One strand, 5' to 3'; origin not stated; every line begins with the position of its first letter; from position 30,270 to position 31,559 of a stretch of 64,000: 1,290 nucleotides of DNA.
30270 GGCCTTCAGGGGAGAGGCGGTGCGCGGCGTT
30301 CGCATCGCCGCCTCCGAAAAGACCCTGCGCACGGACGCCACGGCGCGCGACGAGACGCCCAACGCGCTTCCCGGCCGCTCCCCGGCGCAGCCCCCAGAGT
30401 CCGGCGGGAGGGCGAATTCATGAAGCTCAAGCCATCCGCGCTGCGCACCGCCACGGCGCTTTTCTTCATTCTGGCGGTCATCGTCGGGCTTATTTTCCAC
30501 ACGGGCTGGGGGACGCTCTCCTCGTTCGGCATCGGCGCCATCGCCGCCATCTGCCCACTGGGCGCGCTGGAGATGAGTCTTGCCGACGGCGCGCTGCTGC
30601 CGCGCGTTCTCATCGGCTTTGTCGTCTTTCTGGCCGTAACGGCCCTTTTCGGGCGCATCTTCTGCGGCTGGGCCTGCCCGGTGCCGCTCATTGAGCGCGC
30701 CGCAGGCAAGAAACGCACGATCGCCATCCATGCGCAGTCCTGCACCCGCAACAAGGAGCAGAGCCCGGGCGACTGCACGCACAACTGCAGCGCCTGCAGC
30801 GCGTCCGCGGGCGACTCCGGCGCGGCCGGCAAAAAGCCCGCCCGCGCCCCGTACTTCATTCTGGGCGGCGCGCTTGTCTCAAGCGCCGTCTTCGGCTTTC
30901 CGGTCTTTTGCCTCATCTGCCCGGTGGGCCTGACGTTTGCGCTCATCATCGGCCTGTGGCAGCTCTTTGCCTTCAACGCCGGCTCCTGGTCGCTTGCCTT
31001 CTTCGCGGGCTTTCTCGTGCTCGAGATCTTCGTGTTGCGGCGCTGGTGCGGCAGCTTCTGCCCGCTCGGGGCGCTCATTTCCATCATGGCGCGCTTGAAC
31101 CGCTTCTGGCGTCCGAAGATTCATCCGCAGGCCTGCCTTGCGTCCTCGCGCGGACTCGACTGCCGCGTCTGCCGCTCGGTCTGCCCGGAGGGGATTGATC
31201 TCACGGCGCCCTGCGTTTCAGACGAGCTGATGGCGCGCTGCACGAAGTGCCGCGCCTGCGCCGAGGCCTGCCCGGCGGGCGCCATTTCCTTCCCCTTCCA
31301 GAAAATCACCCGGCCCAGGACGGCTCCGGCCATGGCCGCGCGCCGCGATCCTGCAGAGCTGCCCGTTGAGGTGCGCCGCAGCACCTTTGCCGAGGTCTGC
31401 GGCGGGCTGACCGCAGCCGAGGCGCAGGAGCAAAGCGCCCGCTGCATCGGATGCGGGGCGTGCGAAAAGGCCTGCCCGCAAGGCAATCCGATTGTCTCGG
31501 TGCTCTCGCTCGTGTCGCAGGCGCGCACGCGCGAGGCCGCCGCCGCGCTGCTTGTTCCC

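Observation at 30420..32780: NapH-like membrane Fe-S protein fused to a GltD-like NAD(P)H:FAD oxidoreductase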

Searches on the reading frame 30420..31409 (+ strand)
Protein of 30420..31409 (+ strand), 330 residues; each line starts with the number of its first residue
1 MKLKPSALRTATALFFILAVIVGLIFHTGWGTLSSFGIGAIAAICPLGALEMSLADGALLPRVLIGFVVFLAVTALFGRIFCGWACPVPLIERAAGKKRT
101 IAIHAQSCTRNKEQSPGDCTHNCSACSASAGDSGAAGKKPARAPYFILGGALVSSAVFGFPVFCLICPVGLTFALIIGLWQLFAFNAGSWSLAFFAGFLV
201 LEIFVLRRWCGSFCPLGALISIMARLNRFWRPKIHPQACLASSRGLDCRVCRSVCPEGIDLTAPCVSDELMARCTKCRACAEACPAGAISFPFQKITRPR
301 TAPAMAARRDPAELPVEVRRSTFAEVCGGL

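Call 22: search_solved_structures(query=window:30420-31409:+, max_evalue=1, show_alignments=2)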
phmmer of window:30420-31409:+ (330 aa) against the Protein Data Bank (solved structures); distinct sequences matched with E-value up to 1: 12.
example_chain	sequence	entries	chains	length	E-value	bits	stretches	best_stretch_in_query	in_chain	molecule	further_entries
6cfw_N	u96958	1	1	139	0.00028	23.6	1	245-291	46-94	NADH-plastoquinone oxidoreductase subunit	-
8a8o_C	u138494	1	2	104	0.011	18.4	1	246-309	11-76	Beta-subunit of the PAPS reductase from Methanothermococcus thermolithotrophicus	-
8e9g_I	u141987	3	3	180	0.15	14.6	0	271-290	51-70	NADH-quinone oxidoreductase subunit I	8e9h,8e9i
7t6x_D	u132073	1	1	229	0.18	14.4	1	83-183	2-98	AT12009 crossMab, light kappa chain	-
9bt4_G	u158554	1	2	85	0.22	14.1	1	244-291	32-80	Pyruvate:Ferredoxin Oxidoreductase, subunit delta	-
6u8y_N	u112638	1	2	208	0.24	14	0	246-291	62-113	NADH dehydrogenase subunit I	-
7bkb_L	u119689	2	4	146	0.26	13.9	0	271-291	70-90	Formylmethanofuran dehydrogenase, subunit G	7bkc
9x5w_L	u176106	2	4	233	0.32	13.6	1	83-177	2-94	BP-1A light chain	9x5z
8rvv_C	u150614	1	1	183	0.62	12.6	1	248-304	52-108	H(2):CoB-CoM heterodisulfide,ferredoxin reductase subunit C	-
1rof_A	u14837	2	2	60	0.77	12.3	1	246-291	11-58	FERREDOXIN | FERREDOXIN(A)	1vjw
2fug_9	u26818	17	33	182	0.94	12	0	270-292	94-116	NADH-quinone oxidoreductase chain 9 | NADH-QUINONE OXIDOREDUCTASE SUBUNIT 9 | NADH-quinone oxidoreductase subunit I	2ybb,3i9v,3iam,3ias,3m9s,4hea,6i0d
8rvu_c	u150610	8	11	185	0.98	12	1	243-304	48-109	H(2):CoB-CoM heterodisulfide,ferredoxin reductase subunit C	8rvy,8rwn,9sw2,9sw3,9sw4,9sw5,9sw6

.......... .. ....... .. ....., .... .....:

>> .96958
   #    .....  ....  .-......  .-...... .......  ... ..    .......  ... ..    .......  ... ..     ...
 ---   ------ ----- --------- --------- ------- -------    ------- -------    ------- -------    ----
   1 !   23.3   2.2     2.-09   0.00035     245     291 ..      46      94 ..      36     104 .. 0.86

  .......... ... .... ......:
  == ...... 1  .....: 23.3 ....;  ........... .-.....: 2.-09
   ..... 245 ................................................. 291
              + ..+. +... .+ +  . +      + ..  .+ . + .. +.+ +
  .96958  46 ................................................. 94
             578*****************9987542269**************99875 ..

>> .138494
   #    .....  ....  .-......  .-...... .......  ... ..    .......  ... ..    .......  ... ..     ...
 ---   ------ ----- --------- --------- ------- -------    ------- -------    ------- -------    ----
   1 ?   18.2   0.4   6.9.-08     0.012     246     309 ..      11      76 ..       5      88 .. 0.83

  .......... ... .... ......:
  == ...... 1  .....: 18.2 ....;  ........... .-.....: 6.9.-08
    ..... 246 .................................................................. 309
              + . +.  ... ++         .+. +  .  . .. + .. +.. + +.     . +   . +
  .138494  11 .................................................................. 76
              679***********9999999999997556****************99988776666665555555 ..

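Call 24: find_homologous_proteins(query=window:30420-31319:+, max_evalue=0.001)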
Query window:30420-31319:+ (300 aa): 2050 proteins with E <= 0.001 among 8000 candidates; the best 120 are listed.
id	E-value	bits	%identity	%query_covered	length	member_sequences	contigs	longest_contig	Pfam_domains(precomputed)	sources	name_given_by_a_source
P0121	4.9e-96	340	53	98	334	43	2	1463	PF12801.13,PF00037.33,PF12838.13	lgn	-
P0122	9.9e-94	332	51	89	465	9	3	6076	PF12801.13,PF14691.12,PF00037.33,PF12838.13,PF13237.12,PF13183.12,PF13187.12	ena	-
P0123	7.5e-91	323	53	89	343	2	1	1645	PF12801.13,PF00037.33,PF12838.13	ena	-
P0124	3.4e-90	321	51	98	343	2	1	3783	PF12801.13,PF12838.13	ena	-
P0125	2.5e-89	318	50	97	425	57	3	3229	PF12801.13,PF14691.12,PF12837.13,PF00037.33,PF13484.12,PF12838.13,PF13237.12,PF13183.12,PF13187.12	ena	-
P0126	6.7e-88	313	51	97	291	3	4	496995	PF14697.12,PF12801.13,PF12838.13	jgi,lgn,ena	-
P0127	2.8e-87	311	51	97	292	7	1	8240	PF12801.13,PF12838.13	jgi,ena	-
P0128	4.4e-86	307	52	99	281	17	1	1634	PF12801.13,PF12838.13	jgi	-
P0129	5.3e-82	294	47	96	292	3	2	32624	PF12801.13,PF12837.13,PF12838.13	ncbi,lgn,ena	-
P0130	1.0e-80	290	51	97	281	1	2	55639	PF12801.13,PF12838.13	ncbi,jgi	jgi:ferredoxin-type protein NapH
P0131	1.7e-80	289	47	97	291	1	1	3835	PF12801.13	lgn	-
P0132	2.3e-80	288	44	100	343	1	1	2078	PF12801.13,PF12838.13,PF13237.12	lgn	-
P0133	1.9e-79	285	48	97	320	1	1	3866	PF12801.13,PF12837.13,PF12838.13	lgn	-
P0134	3.3e-79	285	48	97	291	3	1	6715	PF12801.13,PF12838.13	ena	-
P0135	4.2e-79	284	48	95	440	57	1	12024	PF12801.13,PF14691.12,PF12837.13,PF00037.33,PF13746.12,PF13484.12,PF12838.13,PF13237.12,PF13183.12,PF12800.13,PF13187.12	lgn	-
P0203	2.1e-72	262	43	99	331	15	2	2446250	PF12801.13,PF12838.13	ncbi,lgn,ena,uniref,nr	ncbi:4Fe-4S ferredoxin [Denitrobacterium detoxificans]|uniref:Ferredoxin-type protein NapH n=1 Tax=D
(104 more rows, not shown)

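Call 26: find_encoding_contigs(protein=P0126, flank=9000, max_places=2)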
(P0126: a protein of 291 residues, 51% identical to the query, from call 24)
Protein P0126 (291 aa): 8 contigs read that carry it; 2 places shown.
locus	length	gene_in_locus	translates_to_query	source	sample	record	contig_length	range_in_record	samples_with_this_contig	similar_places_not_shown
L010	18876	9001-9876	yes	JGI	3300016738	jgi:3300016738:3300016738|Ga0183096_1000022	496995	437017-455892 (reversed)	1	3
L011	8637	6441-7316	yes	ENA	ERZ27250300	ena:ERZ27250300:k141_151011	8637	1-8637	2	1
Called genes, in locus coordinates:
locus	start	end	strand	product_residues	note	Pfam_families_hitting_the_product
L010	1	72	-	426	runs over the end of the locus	PF00672:HAMP, PF02518:HATPase_c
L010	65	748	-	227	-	PF00072:Response_reg, PF00486:Trans_reg_C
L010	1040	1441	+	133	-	PF01527:HTH_Tnp_1 (weak)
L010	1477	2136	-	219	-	PF01527:HTH_Tnp_1, PF13518:HTH_28 (weak), PF13276:HTH_21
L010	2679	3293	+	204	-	-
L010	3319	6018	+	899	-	PF04879:Molybdop_Fe4S4, PF00384:Molybdopterin, PF01568:Molydop_binding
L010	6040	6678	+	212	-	PF12838:Fer4_7 (faint), PF13187:Fer4_9 (faint), PF13237:Fer4_10 (faint), PF13247:Fer4_11, PF00037:Fer4, PF12797:Fer4_2 (weak), PF12837:Fer4_6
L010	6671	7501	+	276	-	PF04976:DmsC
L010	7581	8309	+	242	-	PF02613:Nitrate_red_del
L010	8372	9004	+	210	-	PF12838:Fer4_7, PF13187:Fer4_9 (weak), PF00037:Fer4 (weak), PF14697:Fer4_21 (weak), PF12838:Fer4_7, PF13187:Fer4_9 (weak), PF12797:Fer4_2 (weak), PF12837:Fer4_6 (weak), +8 more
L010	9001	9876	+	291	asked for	PF12801:Fer4_5, PF12838:Fer4_7 (faint), PF14697:Fer4_21 (weak)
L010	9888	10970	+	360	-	PF12797:Fer4_2 (faint), PF12800:Fer4_4 (faint), PF12837:Fer4_6 (faint), PF13183:Fer4_8 (faint), PF13187:Fer4_9 (weak), PF00037:Fer4 (weak), PF14697:Fer4_21 (weak), PF12838:Fer4_7 (weak), +4 more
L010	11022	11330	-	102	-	PF01527:HTH_Tnp_1, PF13518:HTH_28 (weak)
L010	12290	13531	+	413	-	PF03573:OprD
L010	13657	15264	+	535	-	PF00015:MCPsignal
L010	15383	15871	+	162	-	PF05981:CreA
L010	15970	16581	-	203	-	PF05175:MTS (weak), PF13847:Methyltransf_31, PF08241:Methyltransf_11, PF08242:Methyltransf_12, PF13649:Methyltransf_25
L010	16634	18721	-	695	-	PF07715:Plug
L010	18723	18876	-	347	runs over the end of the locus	PF01497:Peripla_BP_2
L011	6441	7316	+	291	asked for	PF12801:Fer4_5, PF12838:Fer4_7 (faint), PF14697:Fer4_21 (weak)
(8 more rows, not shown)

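Call 27: find_encoding_contigs(protein=P0203, flank=9000, max_places=2)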
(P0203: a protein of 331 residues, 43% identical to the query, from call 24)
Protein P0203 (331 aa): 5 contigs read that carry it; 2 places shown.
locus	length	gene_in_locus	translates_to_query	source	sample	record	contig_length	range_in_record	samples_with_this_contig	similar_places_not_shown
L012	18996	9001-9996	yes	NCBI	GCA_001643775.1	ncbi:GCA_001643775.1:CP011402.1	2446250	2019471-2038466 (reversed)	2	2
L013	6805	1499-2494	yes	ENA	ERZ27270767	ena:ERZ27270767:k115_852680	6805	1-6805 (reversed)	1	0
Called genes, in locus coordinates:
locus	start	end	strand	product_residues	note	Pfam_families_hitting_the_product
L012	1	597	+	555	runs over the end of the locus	PF00890:FAD_binding_2, PF01266:DAO, PF03486:HI0933_like (faint), PF07992:Pyr_redox_2 (faint), PF12831:FAD_oxidored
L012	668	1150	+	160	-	-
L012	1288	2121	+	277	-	PF00596:Aldolase_II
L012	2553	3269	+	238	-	-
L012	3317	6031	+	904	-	PF04879:Molybdop_Fe4S4, PF00384:Molybdopterin, PF01568:Molydop_binding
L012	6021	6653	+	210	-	PF12798:Fer4_3 (faint), PF13237:Fer4_10 (weak), PF13247:Fer4_11, PF12838:Fer4_7 (weak), PF13187:Fer4_9 (weak), PF00037:Fer4 (weak), PF12797:Fer4_2 (weak), PF12837:Fer4_6 (weak)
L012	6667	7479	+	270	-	-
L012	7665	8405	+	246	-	PF02613:Nitrate_red_del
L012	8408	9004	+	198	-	PF12838:Fer4_7, PF12838:Fer4_7, PF14697:Fer4_21, PF12838:Fer4_7, PF13187:Fer4_9 (weak), PF25160:LdpA_Fe-S-bd (weak), PF12797:Fer4_2 (weak), PF00037:Fer4 (weak), +7 more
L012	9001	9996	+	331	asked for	PF12801:Fer4_5 (weak), PF12838:Fer4_7 (faint)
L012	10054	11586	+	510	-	PF00196:GerE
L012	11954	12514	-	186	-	PF02482:Ribosomal_S30AE, PF16321:Ribosom_S30AE_C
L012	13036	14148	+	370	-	-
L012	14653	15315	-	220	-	PF02613:Nitrate_red_del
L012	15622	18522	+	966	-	PF00082:Peptidase_S8, PF18885:DUF5648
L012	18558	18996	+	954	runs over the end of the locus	PF00082:Peptidase_S8, PF02368:Big_2, PF26182:Ig_NUP210_5th (weak), PF26918:Ig_Eae (weak), PF18885:DUF5648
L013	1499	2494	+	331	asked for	PF12801:Fer4_5 (weak), PF12838:Fer4_7 (faint)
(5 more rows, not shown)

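Call 59: search_protein_families(library=pfam, proteins=[L010:6671-7501:+, L012:6667-7479:+], max_evalue=10)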
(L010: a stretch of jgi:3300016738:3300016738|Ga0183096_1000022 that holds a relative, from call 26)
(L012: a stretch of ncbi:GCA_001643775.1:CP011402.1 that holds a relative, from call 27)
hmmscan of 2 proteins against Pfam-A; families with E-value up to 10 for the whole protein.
L010:6671-7501:+ (276 aa): 4 families
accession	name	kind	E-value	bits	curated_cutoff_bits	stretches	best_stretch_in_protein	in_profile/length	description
PF04976.17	DmsC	-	1.3e-13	51.5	22.3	1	3-267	6-274/275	DMSO reductase anchor subunit (DmsC)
PF17592.7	DUF5489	-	0.11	13.5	27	1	178-232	18-72/78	Family of unknown function (DUF5489)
PF23900.1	PRS2_N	-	0.17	12.1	27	1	142-174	46-78/79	PRS2 N-terminal domain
PF19832.4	DUF6313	-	1.8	8.8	25.8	1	180-246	6-71/182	Family of unknown function (DUF6313)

L012:6667-7479:+ (270 aa): 1 family
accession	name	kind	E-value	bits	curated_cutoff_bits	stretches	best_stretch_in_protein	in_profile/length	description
PF04976.17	DmsC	-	2.8e-05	24.1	22.3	1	4-188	7-196/275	DMSO reductase anchor subunit (DmsC)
